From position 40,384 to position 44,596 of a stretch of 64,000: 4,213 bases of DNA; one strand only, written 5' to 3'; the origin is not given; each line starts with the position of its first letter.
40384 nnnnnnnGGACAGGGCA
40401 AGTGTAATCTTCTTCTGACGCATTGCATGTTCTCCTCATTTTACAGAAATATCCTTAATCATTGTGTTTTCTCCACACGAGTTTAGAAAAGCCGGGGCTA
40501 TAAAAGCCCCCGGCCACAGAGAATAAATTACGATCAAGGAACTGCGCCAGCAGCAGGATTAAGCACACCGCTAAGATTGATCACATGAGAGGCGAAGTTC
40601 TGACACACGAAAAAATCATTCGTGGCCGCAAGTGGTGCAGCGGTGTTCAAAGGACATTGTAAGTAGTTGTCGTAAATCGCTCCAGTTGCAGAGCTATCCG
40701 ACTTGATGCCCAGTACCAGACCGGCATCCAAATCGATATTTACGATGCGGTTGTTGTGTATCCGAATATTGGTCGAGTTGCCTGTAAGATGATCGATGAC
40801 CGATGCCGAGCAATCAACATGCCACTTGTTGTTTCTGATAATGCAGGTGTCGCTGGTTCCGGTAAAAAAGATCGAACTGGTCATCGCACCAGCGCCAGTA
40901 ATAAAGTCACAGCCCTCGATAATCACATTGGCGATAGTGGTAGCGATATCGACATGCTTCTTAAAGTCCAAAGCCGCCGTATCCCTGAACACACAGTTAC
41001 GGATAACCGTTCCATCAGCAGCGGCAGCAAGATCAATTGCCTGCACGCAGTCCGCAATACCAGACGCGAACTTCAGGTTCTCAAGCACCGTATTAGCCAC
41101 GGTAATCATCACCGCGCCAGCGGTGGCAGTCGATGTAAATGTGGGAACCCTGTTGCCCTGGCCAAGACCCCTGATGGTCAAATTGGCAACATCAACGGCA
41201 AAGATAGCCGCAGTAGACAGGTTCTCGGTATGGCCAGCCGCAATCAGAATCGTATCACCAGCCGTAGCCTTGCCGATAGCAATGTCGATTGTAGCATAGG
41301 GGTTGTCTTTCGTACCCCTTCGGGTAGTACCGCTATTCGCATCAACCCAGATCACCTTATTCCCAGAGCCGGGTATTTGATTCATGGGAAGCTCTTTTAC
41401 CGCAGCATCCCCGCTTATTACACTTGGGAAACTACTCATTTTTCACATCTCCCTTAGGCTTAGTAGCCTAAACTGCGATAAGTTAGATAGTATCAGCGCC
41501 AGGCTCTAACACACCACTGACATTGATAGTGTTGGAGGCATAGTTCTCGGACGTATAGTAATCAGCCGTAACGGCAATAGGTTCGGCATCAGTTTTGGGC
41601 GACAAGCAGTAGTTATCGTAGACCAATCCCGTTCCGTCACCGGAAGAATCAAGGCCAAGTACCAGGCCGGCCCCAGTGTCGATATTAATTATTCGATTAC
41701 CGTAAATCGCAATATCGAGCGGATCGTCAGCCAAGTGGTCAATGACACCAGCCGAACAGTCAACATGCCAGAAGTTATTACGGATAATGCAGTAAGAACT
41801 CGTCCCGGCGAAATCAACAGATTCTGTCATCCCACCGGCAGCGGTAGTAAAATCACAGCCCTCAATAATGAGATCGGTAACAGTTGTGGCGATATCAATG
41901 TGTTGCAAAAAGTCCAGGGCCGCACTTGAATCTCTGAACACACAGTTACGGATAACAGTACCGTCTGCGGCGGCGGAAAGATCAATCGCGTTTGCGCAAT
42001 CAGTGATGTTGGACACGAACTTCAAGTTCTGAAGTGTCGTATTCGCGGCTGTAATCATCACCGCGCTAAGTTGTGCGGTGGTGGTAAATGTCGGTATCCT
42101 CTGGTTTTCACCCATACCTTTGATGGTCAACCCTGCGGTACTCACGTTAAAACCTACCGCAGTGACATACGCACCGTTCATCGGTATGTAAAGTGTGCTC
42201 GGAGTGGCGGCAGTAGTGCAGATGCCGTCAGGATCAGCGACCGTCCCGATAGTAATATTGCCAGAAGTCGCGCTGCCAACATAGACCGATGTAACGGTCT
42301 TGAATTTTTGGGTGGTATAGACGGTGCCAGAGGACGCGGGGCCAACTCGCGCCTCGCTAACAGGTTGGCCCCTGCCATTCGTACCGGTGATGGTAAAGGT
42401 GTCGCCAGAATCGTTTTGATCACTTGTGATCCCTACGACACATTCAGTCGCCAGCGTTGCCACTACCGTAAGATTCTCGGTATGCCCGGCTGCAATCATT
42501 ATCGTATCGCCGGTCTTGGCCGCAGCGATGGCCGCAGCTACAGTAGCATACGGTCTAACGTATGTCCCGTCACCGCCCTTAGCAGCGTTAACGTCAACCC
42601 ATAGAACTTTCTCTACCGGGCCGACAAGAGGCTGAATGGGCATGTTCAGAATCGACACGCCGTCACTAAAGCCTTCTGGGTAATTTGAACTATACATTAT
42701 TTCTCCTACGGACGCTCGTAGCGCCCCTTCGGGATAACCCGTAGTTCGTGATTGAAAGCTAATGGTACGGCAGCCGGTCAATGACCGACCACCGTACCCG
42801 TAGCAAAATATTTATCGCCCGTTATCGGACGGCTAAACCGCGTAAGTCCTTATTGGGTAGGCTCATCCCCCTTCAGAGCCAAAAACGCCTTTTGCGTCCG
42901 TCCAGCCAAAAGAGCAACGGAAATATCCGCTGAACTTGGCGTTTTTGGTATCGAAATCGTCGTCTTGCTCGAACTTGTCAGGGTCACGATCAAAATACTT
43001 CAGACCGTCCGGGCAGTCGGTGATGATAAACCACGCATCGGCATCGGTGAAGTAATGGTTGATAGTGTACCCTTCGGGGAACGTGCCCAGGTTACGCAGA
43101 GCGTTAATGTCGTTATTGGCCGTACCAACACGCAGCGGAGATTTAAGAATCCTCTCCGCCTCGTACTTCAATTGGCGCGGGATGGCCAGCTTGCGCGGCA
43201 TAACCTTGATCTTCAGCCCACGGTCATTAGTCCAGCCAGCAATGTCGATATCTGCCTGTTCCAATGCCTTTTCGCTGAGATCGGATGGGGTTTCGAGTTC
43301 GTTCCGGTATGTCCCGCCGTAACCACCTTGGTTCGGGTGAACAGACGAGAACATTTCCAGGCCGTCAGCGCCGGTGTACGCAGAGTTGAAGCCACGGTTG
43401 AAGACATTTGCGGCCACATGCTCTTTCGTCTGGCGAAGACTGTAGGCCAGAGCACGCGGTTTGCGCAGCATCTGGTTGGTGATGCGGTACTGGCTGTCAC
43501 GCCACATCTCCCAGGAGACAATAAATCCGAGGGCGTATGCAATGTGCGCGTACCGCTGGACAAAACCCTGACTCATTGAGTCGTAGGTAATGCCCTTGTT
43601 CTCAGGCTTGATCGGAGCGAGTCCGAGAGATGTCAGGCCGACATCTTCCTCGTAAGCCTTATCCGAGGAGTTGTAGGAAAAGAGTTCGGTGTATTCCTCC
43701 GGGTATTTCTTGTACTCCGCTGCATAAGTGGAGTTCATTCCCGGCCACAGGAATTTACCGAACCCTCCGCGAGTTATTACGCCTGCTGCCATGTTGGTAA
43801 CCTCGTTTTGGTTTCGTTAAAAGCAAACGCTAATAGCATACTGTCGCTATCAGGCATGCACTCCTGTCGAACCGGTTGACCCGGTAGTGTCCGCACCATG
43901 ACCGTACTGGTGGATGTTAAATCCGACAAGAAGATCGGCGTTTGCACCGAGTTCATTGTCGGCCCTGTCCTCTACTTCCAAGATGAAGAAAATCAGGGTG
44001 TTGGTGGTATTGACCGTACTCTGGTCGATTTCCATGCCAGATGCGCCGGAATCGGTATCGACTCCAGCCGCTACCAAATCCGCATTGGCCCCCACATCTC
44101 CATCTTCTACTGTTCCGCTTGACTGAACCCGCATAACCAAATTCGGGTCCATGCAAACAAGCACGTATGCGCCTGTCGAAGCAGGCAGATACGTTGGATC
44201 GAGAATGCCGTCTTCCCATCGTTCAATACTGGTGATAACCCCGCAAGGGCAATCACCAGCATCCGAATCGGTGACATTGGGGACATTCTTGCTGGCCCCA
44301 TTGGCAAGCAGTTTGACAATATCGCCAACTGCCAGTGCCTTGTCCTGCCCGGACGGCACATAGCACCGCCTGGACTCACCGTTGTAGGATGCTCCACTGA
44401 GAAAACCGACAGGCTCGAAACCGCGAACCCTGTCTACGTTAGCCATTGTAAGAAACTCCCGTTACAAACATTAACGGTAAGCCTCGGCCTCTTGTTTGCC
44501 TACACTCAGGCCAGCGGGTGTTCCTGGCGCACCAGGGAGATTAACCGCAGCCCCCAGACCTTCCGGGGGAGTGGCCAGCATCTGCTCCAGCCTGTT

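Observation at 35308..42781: A 50-aa module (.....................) reiterated about four times in one protein and once each in two others; a second module is shared by the 494-aa and 613-aa proteins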

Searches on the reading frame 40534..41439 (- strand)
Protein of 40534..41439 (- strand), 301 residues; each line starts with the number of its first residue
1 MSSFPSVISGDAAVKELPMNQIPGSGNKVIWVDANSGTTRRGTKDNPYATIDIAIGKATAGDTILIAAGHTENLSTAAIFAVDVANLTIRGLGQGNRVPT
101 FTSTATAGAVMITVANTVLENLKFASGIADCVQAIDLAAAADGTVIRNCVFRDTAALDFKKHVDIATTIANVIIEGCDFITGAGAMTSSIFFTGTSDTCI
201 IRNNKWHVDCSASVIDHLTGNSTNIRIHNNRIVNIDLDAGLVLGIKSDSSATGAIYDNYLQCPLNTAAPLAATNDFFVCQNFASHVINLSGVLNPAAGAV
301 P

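Call 4: search_protein_families(library=pfam, proteins=[window:40534-41439:-], max_evalue=1)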
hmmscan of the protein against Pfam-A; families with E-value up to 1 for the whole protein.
window:40534-41439:- (301 aa): 3 families
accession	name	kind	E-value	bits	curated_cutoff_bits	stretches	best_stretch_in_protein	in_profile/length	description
PF05048.19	NosD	-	0.0071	16.2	23.6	1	121-260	54-169/212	Periplasmic copper-binding protein (NosD)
PF07602.17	DUF1565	-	0.018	14.8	20.3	1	39-261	6-229/257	Protein of unknown function (DUF1565)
PF23425.1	DUF7113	-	0.15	12.4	27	1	241-283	3-45/107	Family of unknown function (DUF7113)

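Call 5: search_protein_families(library=phrogs, proteins=[window:40534-41439:-], max_evalue=0.01)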
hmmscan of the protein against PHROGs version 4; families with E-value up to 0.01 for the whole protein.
window:40534-41439:- (301 aa): 0 families

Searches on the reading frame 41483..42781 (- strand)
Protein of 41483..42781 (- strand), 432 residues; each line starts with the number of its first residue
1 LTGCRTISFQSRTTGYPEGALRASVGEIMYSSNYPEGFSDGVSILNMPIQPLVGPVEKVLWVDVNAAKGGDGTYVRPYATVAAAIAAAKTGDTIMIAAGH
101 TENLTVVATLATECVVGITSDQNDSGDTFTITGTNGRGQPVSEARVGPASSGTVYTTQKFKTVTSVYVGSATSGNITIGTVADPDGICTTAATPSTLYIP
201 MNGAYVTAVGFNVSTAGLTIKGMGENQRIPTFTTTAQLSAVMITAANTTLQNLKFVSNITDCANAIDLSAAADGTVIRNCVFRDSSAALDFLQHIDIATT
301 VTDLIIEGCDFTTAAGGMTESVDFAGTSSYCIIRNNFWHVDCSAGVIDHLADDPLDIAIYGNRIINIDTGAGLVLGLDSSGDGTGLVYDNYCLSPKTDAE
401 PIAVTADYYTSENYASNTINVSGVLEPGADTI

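Call 4: search_protein_families(library=pfam, proteins=[window:41483-42781:-], max_evalue=1)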
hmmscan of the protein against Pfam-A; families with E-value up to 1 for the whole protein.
window:41483-42781:- (432 aa): 1 family
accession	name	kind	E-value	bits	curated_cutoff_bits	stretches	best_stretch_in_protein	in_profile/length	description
PF07602.17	DUF1565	-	0.18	11.5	20.3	0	71-134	8-72/257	Protein of unknown function (DUF1565)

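Call 5: search_protein_families(library=phrogs, proteins=[window:41483-42781:-], max_evalue=0.01)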
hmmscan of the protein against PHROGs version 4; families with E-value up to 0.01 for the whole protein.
window:41483-42781:- (432 aa): 0 families

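Call 49: search_protein_families(library=ncbifam, proteins=[window:41483-42781:-], max_evalue=0.01)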
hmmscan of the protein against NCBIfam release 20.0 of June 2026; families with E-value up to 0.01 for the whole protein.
window:41483-42781:- (432 aa): 1 family
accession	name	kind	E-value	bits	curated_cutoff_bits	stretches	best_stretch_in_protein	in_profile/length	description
TIGR03805.1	beta_helix_1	subfamily_domain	0.00086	18.5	141.5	1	193-337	10-147/314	parallel beta-helix domain-containing protein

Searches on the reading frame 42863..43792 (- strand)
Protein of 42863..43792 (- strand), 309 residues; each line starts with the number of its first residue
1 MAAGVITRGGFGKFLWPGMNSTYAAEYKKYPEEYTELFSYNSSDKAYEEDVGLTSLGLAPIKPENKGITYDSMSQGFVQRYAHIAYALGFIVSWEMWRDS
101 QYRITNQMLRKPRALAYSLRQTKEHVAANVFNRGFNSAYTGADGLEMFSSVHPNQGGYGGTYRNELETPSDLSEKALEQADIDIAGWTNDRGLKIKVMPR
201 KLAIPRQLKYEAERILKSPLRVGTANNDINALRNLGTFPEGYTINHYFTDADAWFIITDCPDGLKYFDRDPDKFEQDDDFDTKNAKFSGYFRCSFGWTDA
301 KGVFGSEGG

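Call 4: search_protein_families(library=pfam, proteins=[window:42863-43792:-], max_evalue=1)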
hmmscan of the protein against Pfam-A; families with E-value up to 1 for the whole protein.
window:42863-43792:- (309 aa): 2 families
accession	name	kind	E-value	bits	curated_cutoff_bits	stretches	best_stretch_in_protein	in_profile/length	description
PF25209.1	Phage_capsid_4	-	9.6e-09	36.3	27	1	68-303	60-259/262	Phage capsid protein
PF10124.15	Mu-like_gpT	-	0.00032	20.6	20.1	1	170-229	218-277/289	Mu-like prophage major head subunit gpT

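Call 5: search_protein_families(library=phrogs, proteins=[window:42863-43792:-], max_evalue=0.01)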
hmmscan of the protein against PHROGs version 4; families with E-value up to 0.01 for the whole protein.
window:42863-43792:- (309 aa): 3 families
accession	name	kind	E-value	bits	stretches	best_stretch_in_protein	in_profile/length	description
phrog_371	-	head and packaging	3.1e-10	40.8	1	161-228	224-291/303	major head protein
phrog_133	-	head and packaging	8e-07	29.1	1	9-307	381-666/668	head maturation protease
phrog_4523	-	head and packaging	2.8e-05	24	1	114-259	461-589/644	major head and protease protein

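Call 62: search_dna_similar(query=window:42863-43792:-, collection=phages, mode=protein, max_evalue=0.00001, max_rows=25)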
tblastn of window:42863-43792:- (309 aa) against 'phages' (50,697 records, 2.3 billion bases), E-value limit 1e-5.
Records with a match: 22; places in all: 22; records where one place covers at least 80% of the query: 20.
Best place of each record, by identity: <60% 22.
By first word of the organism name: Caudoviricetes 7; Caulobacter 4; Roseobacter 2; Planktothrix 2; Pelagibacter 2; Alcaligenes 1; Phage 1; Synechococcus 1; phage 1; Bacillus 1.
By host as written in the record: - 7; Caulobacter vibrioides CB15 3; Roseobacter sp. FZCC0083 2; Candidatus Pelagibacter sp. HTCC1062 2; Alcaligenes faecalis 10106 1; Gammaproteobacteria 1; Synechococcus sp. 1; Planktothricoides raciborskii 1; and 4 more.
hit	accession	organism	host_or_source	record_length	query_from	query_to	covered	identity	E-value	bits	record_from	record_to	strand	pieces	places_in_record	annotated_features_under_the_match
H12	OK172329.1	Alcaligenes phage vB_Af_QDWS535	Alcaligenes faecalis 10106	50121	1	309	100%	53.7%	1e-86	289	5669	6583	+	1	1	hypothetical protein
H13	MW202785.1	Caudoviricetes sp.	Manatee Spring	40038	3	309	99%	50.5%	3e-79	267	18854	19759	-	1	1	major capsid protein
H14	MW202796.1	Caudoviricetes sp.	Manatee Spring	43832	1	308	100%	47.7%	2e-70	242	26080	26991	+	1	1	major capsid protein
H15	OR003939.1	Phage DSL-LC04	Gammaproteobacteria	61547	6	308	98%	47.2%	1e-69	240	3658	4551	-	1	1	major capsid protein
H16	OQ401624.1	Roseobacter phage CRP-902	Roseobacter sp. FZCC0083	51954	5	309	99%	45.6%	2e-62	219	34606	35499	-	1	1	major head subunit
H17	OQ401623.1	Roseobacter phage CRP-901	Roseobacter sp. FZCC0083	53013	5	309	99%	44.6%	4e-60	212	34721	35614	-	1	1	putative head protein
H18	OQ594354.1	Synechococcus phage MinM2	Synechococcus sp.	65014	1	309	100%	42.7%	2e-58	207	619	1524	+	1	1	hypothetical protein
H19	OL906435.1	Planktothrix phage Pag-Yong1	Planktothrix agardhii FACHB-1261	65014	1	309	100%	42.7%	2e-58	207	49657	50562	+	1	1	major capsid protein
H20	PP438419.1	Planktothrix phage Pra-JY27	Planktothricoides raciborskii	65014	1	309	100%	42.7%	2e-58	207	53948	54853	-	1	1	hypothetical protein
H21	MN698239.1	Pelagibacter phage HTVC023P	Candidatus Pelagibacter sp. HTCC1062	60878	6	306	97%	42.9%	8e-67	231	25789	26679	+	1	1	capsid protein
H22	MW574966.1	phage 023Pt_psg01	unknown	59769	5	306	98%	41.9%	4e-57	203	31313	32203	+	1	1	putative phage head protein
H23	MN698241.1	Pelagibacter phage HTVC027P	Candidatus Pelagibacter sp. HTCC1062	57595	6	303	96%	40.1%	3e-59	210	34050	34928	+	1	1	capsid protein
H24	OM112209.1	Bacillus phage PK1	Bacillus sp. (in: Bacteria)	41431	7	309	98%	35.0%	2e-34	138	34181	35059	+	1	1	major head subunit family protein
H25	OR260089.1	Caulobacter phage GB2A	Caulobacter vibrioides CB15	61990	45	308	85%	38.3%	5e-47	174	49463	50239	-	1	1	hypothetical protein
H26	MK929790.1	Caulobacter phage RW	Caulobacter vibrioides CB15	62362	45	308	85%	38.3%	5e-47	174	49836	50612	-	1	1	hypothetical protein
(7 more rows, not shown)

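Call 63: get_annotated_region(hit=H12, flank=12000)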
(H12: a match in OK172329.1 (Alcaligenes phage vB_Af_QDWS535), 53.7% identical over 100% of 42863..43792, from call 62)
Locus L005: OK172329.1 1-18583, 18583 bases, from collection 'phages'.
description: Alcaligenes phage vB_Af_QDWS535, complete genome.
organism: Alcaligenes phage vB_Af_QDWS535 (NCBI taxid 2877942)
taxonomy: Viruses; Duplodnaviria; Heunggongvirae; Uroviricota; Caudoviricetes
host: Alcaligenes faecalis 10106; source: -; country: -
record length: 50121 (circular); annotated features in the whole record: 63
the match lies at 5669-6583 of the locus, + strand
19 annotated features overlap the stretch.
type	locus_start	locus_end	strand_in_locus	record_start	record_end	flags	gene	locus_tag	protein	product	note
CDS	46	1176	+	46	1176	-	-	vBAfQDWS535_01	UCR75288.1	terminase large subunit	Archaeophage PsiM2, terminase large subunit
CDS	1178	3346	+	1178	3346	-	-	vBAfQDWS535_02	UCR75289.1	hypothetical protein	-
CDS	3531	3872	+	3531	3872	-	-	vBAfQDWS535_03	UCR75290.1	co-chaperonin GroES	GroS Co-chaperonin GroES (HSP10)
CDS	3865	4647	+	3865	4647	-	-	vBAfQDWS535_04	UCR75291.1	hypothetical protein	-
CDS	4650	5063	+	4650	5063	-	-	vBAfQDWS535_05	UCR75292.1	hypothetical protein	-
CDS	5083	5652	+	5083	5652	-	-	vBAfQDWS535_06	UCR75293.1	hypothetical protein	-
CDS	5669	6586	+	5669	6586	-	-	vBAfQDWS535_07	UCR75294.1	hypothetical protein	Bacteriophage Mu, GpT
CDS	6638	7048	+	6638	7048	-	-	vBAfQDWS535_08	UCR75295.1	hypothetical protein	-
CDS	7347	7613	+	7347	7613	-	-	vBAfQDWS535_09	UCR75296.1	hypothetical protein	-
CDS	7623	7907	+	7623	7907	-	-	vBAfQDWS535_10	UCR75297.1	hypothetical protein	-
CDS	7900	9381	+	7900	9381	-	-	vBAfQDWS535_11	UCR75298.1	hypothetical protein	-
CDS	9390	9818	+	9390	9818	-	-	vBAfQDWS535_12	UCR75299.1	holin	Holin of 3TMs, for gene-transfer release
CDS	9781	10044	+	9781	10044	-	-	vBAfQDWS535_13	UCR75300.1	hypothetical protein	-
CDS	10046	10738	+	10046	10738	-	-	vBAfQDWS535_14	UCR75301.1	hypothetical protein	-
CDS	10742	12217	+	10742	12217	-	-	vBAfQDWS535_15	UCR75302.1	hypothetical protein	-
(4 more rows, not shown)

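Call 64: get_annotated_region(hit=H15, flank=14000)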
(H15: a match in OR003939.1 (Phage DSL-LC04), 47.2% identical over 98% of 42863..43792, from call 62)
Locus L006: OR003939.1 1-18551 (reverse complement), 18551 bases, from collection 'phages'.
description: Phage DSL-LC04, complete genome.
organism: Phage DSL-LC04 (NCBI taxid 3058958)
taxonomy: Viruses; Duplodnaviria; Heunggongvirae; Uroviricota; Caudoviricetes
host: Gammaproteobacteria; source: water sample of Dishui Lake; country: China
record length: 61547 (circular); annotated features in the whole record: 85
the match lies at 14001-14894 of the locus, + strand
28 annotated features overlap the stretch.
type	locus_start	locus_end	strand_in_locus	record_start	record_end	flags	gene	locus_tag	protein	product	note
CDS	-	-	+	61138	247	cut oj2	-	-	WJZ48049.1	adaptor protein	-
CDS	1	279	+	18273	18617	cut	-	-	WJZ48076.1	hypothetical protein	-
CDS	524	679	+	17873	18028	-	-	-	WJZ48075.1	hypothetical protein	-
CDS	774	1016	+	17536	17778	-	-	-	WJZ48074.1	hypothetical protein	-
CDS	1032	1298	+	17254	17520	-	-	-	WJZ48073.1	hypothetical protein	-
CDS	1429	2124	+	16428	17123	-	-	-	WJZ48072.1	hypothetical protein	-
CDS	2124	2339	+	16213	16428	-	-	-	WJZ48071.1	hypothetical protein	-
CDS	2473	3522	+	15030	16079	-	-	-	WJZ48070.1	hypothetical protein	-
CDS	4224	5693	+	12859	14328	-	-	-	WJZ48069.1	terminase large subunit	-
CDS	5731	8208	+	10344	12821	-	-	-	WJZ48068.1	PcfJ-like protein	-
CDS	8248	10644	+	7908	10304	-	-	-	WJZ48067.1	portal protein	-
CDS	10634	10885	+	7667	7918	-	-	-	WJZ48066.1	hypothetical protein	-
CDS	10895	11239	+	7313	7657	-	-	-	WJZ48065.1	hypothetical protein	-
CDS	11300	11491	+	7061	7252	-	-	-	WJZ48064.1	type III secretion system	-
CDS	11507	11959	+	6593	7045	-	-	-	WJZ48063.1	co-chaperonin GroES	-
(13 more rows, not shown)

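Call 65: get_annotated_region(hit=H21, flank=14000)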
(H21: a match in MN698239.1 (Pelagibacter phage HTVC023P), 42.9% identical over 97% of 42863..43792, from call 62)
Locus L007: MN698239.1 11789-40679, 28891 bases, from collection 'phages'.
description: Pelagibacter phage HTVC023P, complete genome.
organism: Pelagibacter phage HTVC023P (NCBI taxid 2686455)
taxonomy: Viruses; Duplodnaviria; Heunggongvirae; Uroviricota; Caudoviricetes
host: Candidatus Pelagibacter sp. HTCC1062; source: seawater; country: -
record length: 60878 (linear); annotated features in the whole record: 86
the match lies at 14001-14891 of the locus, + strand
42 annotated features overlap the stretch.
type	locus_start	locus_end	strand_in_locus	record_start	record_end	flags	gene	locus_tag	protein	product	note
CDS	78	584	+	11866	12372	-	-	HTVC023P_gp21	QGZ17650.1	terminase small subunit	-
CDS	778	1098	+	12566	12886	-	-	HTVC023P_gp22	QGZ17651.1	hypothetical protein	-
CDS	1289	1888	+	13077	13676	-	-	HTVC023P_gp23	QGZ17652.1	hypothetical protein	-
CDS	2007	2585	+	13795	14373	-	-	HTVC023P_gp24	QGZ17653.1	hypothetical protein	-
CDS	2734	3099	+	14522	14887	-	-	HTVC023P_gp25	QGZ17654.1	hypothetical protein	-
CDS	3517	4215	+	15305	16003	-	-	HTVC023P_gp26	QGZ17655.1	hypothetical protein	-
CDS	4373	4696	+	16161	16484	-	-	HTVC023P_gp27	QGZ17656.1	hypothetical protein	-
CDS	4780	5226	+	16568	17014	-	-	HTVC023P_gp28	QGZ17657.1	hypothetical protein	-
CDS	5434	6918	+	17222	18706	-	-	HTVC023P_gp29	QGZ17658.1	terminase large subunit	-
CDS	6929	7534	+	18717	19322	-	-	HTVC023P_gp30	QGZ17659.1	hypothetical protein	-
CDS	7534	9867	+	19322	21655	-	-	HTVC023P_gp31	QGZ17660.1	hypothetical protein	-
CDS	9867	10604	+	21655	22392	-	-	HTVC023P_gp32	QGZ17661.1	hypothetical protein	-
CDS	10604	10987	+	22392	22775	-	-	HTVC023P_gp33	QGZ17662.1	hypothetical protein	-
CDS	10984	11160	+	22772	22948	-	-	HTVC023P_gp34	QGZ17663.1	hypothetical protein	-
CDS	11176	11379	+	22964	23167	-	-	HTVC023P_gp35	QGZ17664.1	hypothetical protein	-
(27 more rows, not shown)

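Call 102: search_protein_families(library=pfam, proteins=[L007:15640-16239:+, L007:15067-15588:+, L006:15029-15484:+, L006:15498-15800:+], max_evalue=0.01)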
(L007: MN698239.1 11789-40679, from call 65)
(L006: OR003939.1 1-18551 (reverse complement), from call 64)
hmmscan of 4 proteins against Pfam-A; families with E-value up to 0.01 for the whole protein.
L007:15640-16239:+ (199 aa): 0 families

L007:15067-15588:+ (173 aa): 0 families

L006:15029-15484:+ (151 aa): 0 families

L006:15498-15800:+ (100 aa): 0 families

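Call 104: search_protein_families(library=phrogs, proteins=[L007:15640-16239:+, L007:15067-15588:+, L006:15029-15484:+, L006:15498-15800:+, L005:7623-7907:+], max_evalue=0.01)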
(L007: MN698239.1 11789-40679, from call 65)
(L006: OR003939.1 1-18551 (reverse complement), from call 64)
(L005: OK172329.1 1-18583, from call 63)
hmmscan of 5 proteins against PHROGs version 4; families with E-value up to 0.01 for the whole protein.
L007:15640-16239:+ (199 aa): 0 families

L007:15067-15588:+ (173 aa): 1 family
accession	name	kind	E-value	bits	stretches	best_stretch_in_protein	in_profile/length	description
phrog_8460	-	tail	0.0063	15.8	1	32-148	537-639/780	tail fiber protein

L006:15029-15484:+ (151 aa): 1 family
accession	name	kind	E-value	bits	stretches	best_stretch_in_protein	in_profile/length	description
phrog_20969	-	lysis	0.00062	20.9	1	44-146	35-135/147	Rz-like spanin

L006:15498-15800:+ (100 aa): 0 families

L005:7623-7907:+ (94 aa): 0 families

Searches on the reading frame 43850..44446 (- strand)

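Call 20: search_protein_families(library=phrogs, proteins=[window:43850-44446:-], max_evalue=0.001)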
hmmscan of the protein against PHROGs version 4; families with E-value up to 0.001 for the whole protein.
window:43850-44446:- (198 aa): 1 family
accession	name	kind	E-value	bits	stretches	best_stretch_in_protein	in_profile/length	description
phrog_37556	-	unknown function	9.1e-06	26.6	1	93-179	92-179/187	-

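Call 102: search_protein_families(library=pfam, proteins=[window:43850-44446:-], max_evalue=0.01)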
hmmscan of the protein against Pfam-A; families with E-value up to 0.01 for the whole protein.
window:43850-44446:- (198 aa): 0 families
